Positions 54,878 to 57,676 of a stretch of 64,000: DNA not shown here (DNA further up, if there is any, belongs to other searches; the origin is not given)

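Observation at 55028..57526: PHP-phosphoesterase/SMC-like ATPase fusion resembling the single-gene Ppl antiphage system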

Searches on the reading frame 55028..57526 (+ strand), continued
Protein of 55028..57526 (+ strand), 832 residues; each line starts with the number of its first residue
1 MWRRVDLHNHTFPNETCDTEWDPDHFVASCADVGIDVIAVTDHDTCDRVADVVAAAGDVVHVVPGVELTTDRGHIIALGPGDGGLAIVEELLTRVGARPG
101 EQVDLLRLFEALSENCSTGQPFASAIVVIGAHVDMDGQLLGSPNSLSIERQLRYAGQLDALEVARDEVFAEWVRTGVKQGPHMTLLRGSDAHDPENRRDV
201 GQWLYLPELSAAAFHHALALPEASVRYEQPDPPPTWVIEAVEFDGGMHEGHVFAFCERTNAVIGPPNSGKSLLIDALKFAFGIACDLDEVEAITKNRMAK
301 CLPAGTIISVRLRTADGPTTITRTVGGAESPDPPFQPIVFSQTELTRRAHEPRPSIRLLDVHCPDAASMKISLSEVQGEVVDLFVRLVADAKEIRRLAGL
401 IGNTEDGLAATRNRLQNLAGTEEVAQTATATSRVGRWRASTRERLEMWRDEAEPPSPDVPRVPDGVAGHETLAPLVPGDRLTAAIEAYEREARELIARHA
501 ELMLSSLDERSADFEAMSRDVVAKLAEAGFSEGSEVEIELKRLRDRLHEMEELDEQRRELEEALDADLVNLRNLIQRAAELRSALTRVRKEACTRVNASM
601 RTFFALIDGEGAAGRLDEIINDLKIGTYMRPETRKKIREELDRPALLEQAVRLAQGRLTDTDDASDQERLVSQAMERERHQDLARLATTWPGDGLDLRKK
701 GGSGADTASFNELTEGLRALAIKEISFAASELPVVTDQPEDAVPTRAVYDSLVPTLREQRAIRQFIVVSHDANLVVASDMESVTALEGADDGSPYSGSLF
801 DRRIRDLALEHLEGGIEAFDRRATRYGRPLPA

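Call 65: find_related_loci(query=A1, collection=genome_contigs, flank=10000)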
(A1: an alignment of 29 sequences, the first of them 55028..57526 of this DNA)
Query A1 (832 aa) in genome_contigs; peptide patterns used: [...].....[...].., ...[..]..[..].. (x = any residue, [..] = any of these).
63 stretches matched a pattern; 27 encode a relative of the query (tblastn E <= 1e-3); 27 distinct loci.
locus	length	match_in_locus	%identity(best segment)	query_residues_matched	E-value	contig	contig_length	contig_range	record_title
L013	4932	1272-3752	50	1-828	0e+0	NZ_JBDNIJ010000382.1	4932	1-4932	MAG: Ilumatobacter sp. isolate concoct.62.WLB k141_1346013, whole genome shotgun sequence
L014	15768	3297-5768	52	1-826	0e+0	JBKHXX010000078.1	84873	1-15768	MAG: Acidimicrobiia bacterium isolate N_bin.3.orig k127_352975, whole genome shotgun sequence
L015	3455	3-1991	53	161-826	0e+0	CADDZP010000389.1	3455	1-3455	Actinobacteria bacterium isolate 24 genome assembly, contig: NODE_23929_length_3455_cov_2.143329, whole genome shotgun s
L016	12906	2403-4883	41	1-828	0e+0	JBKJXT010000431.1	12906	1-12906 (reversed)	MAG: Actinomycetota bacterium isolate swi_bin.182 k127_10159139, whole genome shotgun sequence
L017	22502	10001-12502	41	1-827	0e+0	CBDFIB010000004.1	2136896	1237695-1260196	MAG: Dehalococcoidia bacterium isolate 7cd25a05-99ee-4af3-888e-ade58bc44bba genome assembly, contig: contig_4, whole gen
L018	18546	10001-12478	39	1-820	3e-173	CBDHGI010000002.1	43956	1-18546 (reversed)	MAG: Chloroflexota bacterium isolate cca356c8-8f3a-46e1-bc14-440367fe4ecb genome assembly, contig: contig_2, whole genom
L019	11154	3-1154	59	443-828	3e-131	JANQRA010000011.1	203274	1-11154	MAG: Acidimicrobiia bacterium isolate IP29b_bin.45 k99_3867080, whole genome shotgun sequence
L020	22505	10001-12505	39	1-827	4e-172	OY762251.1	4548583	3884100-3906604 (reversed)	MAG: Dehalococcoidia bacterium isolate d71b8fac-47d3-446e-896e-fb0c20447f33 genome assembly, chromosome: 1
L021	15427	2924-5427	37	1-827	8e-107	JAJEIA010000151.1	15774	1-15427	MAG: Dehalococcoidia bacterium isolate p16x63bins.3 k141_9943, whole genome shotgun sequence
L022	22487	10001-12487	46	1-827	0e+0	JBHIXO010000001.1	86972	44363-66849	MAG: Acidimicrobiales bacterium isolate MAG52 WDNA05_bin.34.orig_1, whole genome shotgun sequence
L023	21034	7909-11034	42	1-651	1e-100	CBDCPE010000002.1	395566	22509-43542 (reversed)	MAG: Dehalococcoidia bacterium isolate 75f9bfcb-4f1d-406c-99af-325e5c0bd216 genome assembly, contig: contig_2, whole gen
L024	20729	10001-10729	44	580-828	4e-45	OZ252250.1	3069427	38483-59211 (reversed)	MAG: Dehalococcoidia bacterium isolate 148742b7-5873-4ec1-8832-ba9e4de588a3 genome assembly, chromosome: 1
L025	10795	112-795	43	595-826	8e-41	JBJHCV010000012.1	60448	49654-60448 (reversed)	MAG: Nitriliruptoraceae bacterium isolate SF2967_J5348.maxbin.029 NODE_623_length_60448_cov_3.601847, whole genome shotg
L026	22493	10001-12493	40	1-827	0e+0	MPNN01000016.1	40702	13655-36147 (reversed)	MAG: SAR202 cluster bacterium bin127 NODE_1572_length_40702_cov_14.1683_ID_3143, whole genome shotgun sequence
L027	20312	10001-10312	63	674-777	4e-36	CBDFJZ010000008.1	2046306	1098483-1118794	MAG: Dehalococcoidia bacterium isolate 57ec2a1a-662d-41b8-8a7e-0ee2adc06e76 genome assembly, contig: contig_8, whole gen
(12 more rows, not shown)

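Call 69: search_protein_families(library=padloc, alignment_id=A4, max_evalue=1e-8)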
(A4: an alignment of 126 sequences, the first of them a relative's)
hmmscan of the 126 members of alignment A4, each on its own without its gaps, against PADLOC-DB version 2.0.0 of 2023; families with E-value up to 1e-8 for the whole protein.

A. member 1, L001:3021-4844:+ (607 aa): 0 families

B. families by the number of members that match (of 126 scanned): 140 families (the first 25 are shown)
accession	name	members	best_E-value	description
PDLC04135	mad3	3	2.2e-35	mads_3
PDLC03632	MTase_III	1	0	Type III methyltransferase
PDLC00033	DruM2|DruM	1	1.5e-114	DNA cytosine methylase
PDLC03378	MTase_II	1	1.6e-85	Type II methyltransferase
PDLC03234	MTase_II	1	5.4e-80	Type II methyltransferase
PDLC03326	MTase_II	1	2.6e-67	Type II methyltransferase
PDLC03272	MTase_II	1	1.2e-63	Type II methyltransferase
PDLC00026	DruM2|DruM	1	1.1e-60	DNA cytosine methylase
PDLC03237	MTase_II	1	4.3e-60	Type II methyltransferase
PDLC02649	DrmMII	1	1.3e-50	DrmMII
PDLC03964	TmtA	1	5.6e-49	-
PDLC02648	DrmMII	1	9.1e-48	DrmMII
PDLC03307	MTase_II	1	6.6e-47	Type II methyltransferase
PDLC00027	DruM2|DruM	1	8.3e-47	DNA cytosine methylase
PDLC02650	DrmMII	1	2.7e-46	DrmMII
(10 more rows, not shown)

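Call 70: search_protein_families(library=pfam, alignment_id=A4, max_evalue=0.00001)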
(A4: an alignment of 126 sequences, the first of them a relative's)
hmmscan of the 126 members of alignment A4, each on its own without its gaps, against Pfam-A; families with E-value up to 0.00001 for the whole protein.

A. member 1, L001:3021-4844:+ (607 aa): 3 families
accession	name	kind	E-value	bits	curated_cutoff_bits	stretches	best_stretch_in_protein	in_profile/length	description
PF02534.20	T4SS-DNA_transf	-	1.9e-23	83.5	20.1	1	141-597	11-449/468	Type IV secretory system Conjugative DNA transfer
PF12696.13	TraG-D_C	-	3e-23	82.5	22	1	447-569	1-125/126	TraM recognition site of TraD and TraG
PF10412.15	TrwB_AAD_bind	-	2.1e-11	43.8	20.5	1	246-538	70-335/387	Type IV secretion-system coupling protein DNA-binding domain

B. families by the number of members that match (of 126 scanned): 109 families (the first 25 are shown)
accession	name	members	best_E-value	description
PF00589.27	Phage_integrase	3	1.6e-29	Phage integrase family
PF01070.24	FMN_dh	2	4.6e-72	FMN-dependent dehydrogenase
PF13561.12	adh_short_C2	2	7.6e-51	Enoyl-(Acyl carrier protein) reductase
PF07690.21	MFS_1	2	6.9e-46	Major Facilitator Superfamily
PF00106.31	adh_short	2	8.6e-42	short chain dehydrogenase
PF00005.33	ABC_tran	2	1.4e-35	ABC transporter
PF08659.16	KR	2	5.7e-12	KR domain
PF13304.12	AAA_21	2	2.5e-10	AAA domain, putative AbiEii toxin, Type IV TA system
PF08281.18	Sigma70_r4_2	2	1.8e-08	Sigma-70, region 4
PF02463.25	SMC_N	2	4.3e-07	RecF/RecN/SMC N terminal domain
PF05977.19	MFS_3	1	1.9e-114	Transmembrane secretion effector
PF01266.30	DAO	1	3.6e-74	FAD dependent oxidoreductase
PF00145.23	DNA_methylase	1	7.9e-67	C-5 cytosine-specific DNA methylase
PF01557.24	FAA_hydrolase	1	6.5e-66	Fumarylacetoacetate (FAA) hydrolase C-terminal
PF09015.16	NgoMIV_restric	1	6.8e-53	NgoMIV restriction enzyme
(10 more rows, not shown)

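Call 78: search_protein_families(library=padloc, proteins=[L009:1979-4654:+, L011:2697-5564:+, L012:4974-7598:+, P0017, P0028, P0029], max_evalue=0.00001)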
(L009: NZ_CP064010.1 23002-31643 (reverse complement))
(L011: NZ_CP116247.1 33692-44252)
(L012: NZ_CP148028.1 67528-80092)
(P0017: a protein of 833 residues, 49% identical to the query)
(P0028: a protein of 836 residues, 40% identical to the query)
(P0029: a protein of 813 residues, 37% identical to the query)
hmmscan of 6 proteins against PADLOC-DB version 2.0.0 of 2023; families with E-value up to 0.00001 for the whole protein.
L009:1979-4654:+ (891 aa): 5 families
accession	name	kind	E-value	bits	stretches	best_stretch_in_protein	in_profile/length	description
PDLC02208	Ppl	-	0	1826.2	1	1-891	2-894/894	-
PDLC04135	mad3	-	8.2e-12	43.3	0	278-323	17-66/374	mads_3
PDLC02980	AriA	-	7.8e-09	33.9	0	665-836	145-302/304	-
PDLC04678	PDC-M49A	-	1.4e-06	24.9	0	8-96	4-78/681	-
PDLC00102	GajA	-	3.2e-06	23.9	0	276-310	16-50/532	AAA ATPase domain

L011:2697-5564:+ (955 aa): 6 families
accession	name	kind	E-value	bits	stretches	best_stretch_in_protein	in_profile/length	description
PDLC02208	Ppl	-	4.6e-136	453.2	1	8-951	3-892/894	-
PDLC04135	mad3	-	4.7e-20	70.4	1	313-922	18-351/374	mads_3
PDLC02980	AriA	-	1.1e-09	36.6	1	828-899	229-303/304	-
PDLC04680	PDC-M49A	-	5.6e-09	33.1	0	227-286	164-223/674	-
PDLC04182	HEC-01A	-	1e-07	29.3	0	319-445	33-153/406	-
PDLC04678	PDC-M49A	-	1.1e-06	25.2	0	837-897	549-611/681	-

L012:4974-7598:+ (874 aa): 17 families
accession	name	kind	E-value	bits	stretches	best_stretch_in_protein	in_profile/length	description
PDLC02208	Ppl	-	1.3e-46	157.2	2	1-626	1-639/894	-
PDLC04135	mad3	-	7.1e-12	43.5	1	261-842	14-357/374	mads_3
PDLC04164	AriA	-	8.4e-11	39.9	1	742-824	164-248/253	-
PDLC02980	AriA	-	1.1e-10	40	1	516-811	76-302/304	-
PDLC00271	PtuA1|PtuA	-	7e-10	37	0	264-307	18-61/421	AAA ATPase domain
PDLC04680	PDC-M49A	-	1.1e-08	32.1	1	10-102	4-90/674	-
PDLC04178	HEC-01A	-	1.3e-07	29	0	748-840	263-361/399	-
PDLC00278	PtuA1|PtuA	-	3.9e-07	27.7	0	264-303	18-57/436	AAA ATPase domain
PDLC00309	PtuA1|PtuA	-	5.8e-07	26.9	0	771-833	272-333/413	AAA ATPase domain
PDLC00289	PtuA1|PtuA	-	5.9e-07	26.9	0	744-834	223-313/404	AAA ATPase domain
PDLC04168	GajA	-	6.6e-07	26.4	0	267-297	22-52/570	-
PDLC04175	HEC-01A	-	1.5e-06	25.5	0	730-833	229-333/363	-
PDLC00279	PtuA1|PtuA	-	2.2e-06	25.1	0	264-348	21-104/416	AAA ATPase domain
PDLC00305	PtuA1|PtuA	-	2.5e-06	25.1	0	771-826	248-302/392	AAA ATPase domain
PDLC03859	LmuB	-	4.1e-06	24.3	0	263-308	17-62/611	-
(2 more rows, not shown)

P0017 (833 aa): 8 families
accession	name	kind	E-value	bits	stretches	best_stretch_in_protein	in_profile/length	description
PDLC02208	Ppl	-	5e-35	118.9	2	2-294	7-318/894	-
PDLC03863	LmuB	-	1.8e-09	34.8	0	253-332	16-88/610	-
PDLC04135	mad3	-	1.6e-07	29.2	0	758-807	308-357/374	mads_3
PDLC03867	LmuB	-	1.8e-07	28.1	1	238-329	3-86/605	-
PDLC04680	PDC-M49A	-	2.5e-07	27.7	1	5-101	4-96/674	-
PDLC04678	PDC-M49A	-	3.1e-07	27.1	1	3-108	3-111/681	-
PDLC00069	GajA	-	6.5e-06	22.8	0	256-288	19-51/687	AAA ATPase domain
PDLC02980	AriA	-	8.5e-06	23.9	0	263-310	2-49/304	-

P0028 (836 aa): 2 families
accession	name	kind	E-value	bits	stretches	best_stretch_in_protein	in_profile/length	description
PDLC02208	Ppl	-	1.9e-35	120.3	2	2-284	7-309/894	-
PDLC04680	PDC-M49A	-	6.9e-07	26.2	1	3-84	2-83/674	-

P0029 (813 aa): 4 families
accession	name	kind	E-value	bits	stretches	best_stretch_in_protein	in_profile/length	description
PDLC02208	Ppl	-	6.5e-24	82.1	2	713-805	794-891/894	-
PDLC03859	LmuB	-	1.5e-06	25.8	0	222-276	5-57/611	-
PDLC04680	PDC-M49A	-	2.1e-06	24.6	0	14-94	34-115/674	-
PDLC03863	LmuB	-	7.4e-06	22.9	0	222-317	5-91/610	-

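Call 79: fold_search(model_id=the predicted structure, library=viral)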
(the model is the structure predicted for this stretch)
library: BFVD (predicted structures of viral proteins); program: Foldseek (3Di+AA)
matches with E <= 10: 365; with E <= 0.001: 68
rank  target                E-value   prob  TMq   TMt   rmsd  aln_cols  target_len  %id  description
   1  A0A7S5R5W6            1.7e-09  1.00  0.18  0.16  45.5      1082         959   10  (no name in the UniProt tables at hand)
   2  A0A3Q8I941            2.6e-09  1.00  0.20  0.20  32.8      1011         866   11  (no name in the UniProt tables at hand)
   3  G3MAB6                5.8e-09  1.00  0.21  0.25  54.0       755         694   11  Gp375 [Bacillus phage G]
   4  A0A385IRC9            1.0e-08  1.00  0.18  0.17  42.2       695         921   12  (no name in the UniProt tables at hand)
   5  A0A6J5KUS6            9.4e-08  1.00  0.21  0.30  29.8       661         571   12  Endonuclease subunit [uncultured Caudovirales phage]
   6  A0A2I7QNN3            1.2e-07  1.00  0.21  0.18  47.2      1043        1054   12  (no name in the UniProt tables at hand)
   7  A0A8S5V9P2            1.7e-07  1.00  0.19  0.24  43.8       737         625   12  STRUCTURAL MAINTENANCE OF CHROMOSOMES PROTEIN [Ackermannviridae sp. ctUml7]
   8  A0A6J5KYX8            2.5e-07  1.00  0.19  0.22  44.9       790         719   12  Uncharacterized protein [uncultured Caudovirales phage]
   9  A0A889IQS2            2.6e-07  1.00  0.19  0.21  45.5       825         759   12  (no name in the UniProt tables at hand)
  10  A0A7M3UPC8            3.1e-07  1.00  0.22  0.16  40.7       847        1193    9  Rad50/SbcC-type AAA domain-containing protein [Pyramimonas orientalis virus]
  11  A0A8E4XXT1            4.2e-07  1.00  0.23  0.29  28.7       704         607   13  Recombination endonuclease subunit [Maribacter phage Colly_1]
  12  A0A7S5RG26            7.1e-07  1.00  0.19  0.21  50.8       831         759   11  (no name in the UniProt tables at hand)
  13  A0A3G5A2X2            7.4e-07  1.00  0.19  0.13  49.2      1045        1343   10  DNA repair exonuclease [Harvfovirus sp.]
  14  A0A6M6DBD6            7.4e-07  1.00  0.19  0.12  51.0      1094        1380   12  (no name in the UniProt tables at hand)
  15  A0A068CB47            7.8e-07  1.00  0.19  0.17  39.2       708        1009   11  Recombination exonuclease [Listeria phage LMTA-57]
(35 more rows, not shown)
